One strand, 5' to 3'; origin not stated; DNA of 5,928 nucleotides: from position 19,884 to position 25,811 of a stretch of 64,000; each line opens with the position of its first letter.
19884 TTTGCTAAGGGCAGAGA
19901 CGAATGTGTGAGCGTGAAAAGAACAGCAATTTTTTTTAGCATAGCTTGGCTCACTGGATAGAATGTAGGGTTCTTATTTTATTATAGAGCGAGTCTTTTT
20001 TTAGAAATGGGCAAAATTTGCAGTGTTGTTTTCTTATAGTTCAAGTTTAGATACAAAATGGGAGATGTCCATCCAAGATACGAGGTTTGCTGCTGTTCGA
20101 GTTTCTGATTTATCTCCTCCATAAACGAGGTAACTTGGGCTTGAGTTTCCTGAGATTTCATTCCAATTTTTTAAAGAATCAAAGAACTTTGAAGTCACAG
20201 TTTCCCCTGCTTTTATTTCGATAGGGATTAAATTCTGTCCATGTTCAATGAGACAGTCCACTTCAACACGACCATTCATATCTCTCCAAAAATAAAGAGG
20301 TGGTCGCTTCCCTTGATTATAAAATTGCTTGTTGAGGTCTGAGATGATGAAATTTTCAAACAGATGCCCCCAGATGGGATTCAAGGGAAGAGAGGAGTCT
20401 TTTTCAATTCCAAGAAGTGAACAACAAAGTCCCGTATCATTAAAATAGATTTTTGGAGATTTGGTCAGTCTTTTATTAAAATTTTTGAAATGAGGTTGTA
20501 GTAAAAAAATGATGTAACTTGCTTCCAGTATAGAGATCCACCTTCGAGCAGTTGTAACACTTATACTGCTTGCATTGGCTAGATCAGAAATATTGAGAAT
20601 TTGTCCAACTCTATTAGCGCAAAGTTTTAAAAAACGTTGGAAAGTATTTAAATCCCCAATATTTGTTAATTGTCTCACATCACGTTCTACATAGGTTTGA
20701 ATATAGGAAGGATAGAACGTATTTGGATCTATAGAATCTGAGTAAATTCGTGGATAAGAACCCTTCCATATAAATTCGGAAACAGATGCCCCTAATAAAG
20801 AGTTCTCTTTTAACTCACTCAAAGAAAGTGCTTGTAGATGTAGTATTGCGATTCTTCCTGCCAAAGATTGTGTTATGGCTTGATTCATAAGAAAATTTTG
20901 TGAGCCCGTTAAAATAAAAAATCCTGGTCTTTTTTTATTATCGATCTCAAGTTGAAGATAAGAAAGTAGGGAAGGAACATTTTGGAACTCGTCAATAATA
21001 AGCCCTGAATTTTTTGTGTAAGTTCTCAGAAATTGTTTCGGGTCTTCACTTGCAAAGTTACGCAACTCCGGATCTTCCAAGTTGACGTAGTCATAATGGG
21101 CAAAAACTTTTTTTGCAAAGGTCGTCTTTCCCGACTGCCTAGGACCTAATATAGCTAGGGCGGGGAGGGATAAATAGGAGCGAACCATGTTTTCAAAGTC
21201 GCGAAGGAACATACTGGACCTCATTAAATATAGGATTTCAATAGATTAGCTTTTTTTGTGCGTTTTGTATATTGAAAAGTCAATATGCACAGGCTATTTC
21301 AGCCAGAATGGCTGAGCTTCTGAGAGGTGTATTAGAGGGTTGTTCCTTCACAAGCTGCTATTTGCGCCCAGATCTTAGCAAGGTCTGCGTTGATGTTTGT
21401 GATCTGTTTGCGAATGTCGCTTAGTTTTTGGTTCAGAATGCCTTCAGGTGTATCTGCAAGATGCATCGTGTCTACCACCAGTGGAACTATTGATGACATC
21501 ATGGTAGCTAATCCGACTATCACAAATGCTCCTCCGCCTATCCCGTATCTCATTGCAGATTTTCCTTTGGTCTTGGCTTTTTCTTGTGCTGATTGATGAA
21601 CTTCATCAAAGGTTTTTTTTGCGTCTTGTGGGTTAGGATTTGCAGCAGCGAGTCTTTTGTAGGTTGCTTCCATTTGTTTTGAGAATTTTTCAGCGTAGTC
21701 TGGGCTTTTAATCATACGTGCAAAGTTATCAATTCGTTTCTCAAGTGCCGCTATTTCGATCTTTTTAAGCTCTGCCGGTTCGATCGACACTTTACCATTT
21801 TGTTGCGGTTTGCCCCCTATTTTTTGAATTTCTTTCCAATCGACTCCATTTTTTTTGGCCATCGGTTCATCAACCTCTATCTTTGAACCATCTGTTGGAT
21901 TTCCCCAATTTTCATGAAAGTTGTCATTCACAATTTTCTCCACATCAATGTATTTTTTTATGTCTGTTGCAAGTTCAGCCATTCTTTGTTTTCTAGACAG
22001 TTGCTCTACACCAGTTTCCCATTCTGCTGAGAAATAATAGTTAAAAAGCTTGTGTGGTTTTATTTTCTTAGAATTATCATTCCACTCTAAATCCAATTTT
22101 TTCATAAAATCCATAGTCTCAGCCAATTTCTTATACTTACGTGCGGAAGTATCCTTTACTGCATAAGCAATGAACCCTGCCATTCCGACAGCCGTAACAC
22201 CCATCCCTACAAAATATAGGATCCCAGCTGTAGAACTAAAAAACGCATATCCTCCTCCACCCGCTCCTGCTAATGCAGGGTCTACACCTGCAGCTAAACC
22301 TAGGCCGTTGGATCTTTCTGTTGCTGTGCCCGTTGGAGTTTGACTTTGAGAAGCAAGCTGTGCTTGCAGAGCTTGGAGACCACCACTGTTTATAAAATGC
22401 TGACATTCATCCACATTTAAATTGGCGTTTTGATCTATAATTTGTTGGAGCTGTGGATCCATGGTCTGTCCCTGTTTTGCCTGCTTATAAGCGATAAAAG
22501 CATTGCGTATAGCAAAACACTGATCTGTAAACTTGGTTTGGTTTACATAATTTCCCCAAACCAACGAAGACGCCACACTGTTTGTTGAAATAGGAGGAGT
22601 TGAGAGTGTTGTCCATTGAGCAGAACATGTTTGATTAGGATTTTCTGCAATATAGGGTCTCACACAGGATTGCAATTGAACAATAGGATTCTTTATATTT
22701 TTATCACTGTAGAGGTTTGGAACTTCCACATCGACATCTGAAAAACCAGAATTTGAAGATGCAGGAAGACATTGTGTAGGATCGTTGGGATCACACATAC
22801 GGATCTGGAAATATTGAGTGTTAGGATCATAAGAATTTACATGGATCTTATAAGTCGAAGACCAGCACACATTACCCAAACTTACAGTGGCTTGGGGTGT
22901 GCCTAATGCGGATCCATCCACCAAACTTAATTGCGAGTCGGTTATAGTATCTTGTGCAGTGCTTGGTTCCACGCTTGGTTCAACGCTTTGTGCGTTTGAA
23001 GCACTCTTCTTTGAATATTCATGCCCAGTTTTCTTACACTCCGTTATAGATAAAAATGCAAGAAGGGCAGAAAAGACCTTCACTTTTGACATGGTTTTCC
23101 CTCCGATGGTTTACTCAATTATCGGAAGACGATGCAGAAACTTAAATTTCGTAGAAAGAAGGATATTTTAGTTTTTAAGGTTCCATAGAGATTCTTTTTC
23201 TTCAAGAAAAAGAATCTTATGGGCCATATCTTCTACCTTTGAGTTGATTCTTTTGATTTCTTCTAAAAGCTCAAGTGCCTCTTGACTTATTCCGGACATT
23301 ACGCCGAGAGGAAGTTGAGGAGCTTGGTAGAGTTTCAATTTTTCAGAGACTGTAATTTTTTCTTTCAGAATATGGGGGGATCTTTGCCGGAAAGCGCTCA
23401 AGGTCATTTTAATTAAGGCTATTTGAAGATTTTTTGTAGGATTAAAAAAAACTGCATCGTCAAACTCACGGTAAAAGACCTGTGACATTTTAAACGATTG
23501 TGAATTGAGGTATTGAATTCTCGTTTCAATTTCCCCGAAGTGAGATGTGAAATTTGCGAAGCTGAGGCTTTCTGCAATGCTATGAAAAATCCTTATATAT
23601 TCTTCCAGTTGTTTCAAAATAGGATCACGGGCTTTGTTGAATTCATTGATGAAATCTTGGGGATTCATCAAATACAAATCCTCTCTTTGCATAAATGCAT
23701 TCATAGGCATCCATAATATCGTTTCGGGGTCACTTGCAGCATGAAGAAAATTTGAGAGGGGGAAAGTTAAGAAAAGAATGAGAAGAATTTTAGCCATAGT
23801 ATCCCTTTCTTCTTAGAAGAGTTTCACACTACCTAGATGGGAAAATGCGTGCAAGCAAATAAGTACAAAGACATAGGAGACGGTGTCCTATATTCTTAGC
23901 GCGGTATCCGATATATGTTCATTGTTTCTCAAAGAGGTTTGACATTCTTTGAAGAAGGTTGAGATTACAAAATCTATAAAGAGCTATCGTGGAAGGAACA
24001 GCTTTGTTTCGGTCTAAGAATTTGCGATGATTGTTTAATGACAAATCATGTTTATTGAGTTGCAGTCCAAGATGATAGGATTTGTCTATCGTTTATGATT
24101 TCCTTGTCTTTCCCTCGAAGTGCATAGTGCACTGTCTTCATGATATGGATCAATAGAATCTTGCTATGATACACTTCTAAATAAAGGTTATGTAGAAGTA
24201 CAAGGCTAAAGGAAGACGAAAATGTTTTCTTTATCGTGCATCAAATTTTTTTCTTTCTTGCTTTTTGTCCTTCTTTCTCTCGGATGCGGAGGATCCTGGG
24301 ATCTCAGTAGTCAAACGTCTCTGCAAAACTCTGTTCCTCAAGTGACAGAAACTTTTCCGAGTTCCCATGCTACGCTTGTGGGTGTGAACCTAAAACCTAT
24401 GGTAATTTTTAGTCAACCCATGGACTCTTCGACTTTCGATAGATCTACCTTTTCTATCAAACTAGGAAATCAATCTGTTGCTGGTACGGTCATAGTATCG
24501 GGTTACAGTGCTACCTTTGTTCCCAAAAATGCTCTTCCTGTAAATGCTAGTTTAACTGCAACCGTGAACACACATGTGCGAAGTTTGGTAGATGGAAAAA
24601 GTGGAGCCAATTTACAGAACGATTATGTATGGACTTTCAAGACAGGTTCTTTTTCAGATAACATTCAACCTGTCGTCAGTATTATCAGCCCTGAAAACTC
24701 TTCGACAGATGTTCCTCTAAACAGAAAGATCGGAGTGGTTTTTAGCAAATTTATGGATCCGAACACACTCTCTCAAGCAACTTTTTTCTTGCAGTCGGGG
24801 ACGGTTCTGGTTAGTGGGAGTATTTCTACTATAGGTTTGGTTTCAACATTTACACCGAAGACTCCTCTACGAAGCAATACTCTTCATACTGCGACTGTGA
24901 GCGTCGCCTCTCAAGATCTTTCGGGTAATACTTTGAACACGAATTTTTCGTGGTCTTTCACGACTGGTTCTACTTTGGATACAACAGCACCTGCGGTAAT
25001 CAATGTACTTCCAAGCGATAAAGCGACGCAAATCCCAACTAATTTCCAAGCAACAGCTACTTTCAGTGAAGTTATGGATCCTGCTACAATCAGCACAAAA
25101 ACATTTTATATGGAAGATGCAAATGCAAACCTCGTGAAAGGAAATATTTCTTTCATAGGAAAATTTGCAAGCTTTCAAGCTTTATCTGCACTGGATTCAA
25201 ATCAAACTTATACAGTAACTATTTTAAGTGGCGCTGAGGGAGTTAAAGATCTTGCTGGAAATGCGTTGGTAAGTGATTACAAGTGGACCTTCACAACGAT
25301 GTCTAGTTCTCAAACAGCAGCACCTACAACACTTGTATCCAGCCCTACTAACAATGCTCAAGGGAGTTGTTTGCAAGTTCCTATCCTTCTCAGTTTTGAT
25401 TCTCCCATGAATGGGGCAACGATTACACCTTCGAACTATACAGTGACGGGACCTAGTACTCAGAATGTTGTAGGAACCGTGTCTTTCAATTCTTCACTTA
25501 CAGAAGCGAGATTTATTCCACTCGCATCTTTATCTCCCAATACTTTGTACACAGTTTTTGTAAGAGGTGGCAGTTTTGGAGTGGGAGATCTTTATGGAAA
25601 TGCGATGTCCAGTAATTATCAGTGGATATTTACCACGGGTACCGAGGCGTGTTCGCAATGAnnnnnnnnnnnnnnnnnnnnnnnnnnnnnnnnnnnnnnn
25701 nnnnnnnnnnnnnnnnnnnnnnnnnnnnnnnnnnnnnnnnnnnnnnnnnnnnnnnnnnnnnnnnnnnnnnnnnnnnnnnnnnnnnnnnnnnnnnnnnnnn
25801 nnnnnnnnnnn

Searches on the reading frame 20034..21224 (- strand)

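Call 29: search_protein_families(library=pfam, proteins=[window:20034-21224:-], max_evalue=0.001)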
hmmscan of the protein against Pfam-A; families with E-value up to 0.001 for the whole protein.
window:20034-21224:- (396 aa): 2 families
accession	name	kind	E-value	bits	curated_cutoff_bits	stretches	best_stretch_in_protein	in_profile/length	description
PF13635.12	DUF4143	-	4e-51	173.4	28.1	1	180-340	1-160/160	Domain of unknown function (DUF4143)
PF13173.12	AAA_14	-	1.8e-26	93.1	27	1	21-138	3-128/129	AAA domain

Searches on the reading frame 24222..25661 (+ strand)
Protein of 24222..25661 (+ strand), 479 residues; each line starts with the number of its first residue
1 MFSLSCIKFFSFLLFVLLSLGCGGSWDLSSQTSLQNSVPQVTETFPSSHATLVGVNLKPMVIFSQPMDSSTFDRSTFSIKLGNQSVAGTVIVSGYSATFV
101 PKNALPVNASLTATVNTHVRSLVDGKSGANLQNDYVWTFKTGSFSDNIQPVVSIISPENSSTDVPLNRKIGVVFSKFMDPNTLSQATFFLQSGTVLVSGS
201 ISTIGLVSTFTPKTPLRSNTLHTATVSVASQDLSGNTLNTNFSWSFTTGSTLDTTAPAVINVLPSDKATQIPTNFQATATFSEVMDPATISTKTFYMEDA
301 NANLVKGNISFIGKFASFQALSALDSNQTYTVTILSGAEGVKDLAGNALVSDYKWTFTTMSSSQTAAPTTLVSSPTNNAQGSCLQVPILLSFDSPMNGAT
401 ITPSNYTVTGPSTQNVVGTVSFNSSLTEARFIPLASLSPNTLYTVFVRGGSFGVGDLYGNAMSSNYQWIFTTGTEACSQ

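Call 28: search_protein_families(library=pfam, proteins=[window:24222-25661:+], max_evalue=0.001)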
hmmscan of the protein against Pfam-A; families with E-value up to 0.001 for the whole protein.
window:24222-25661:+ (479 aa): 2 families
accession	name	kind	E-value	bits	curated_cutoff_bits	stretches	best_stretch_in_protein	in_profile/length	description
PF13205.12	Big_5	-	2e-68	228.2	23.6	4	253-359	1-105/105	Bacterial Ig-like domain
PF11344.13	DUF3146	-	9.3e-05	22.5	22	0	439-471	1-33/80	Protein of unknown function (DUF3146)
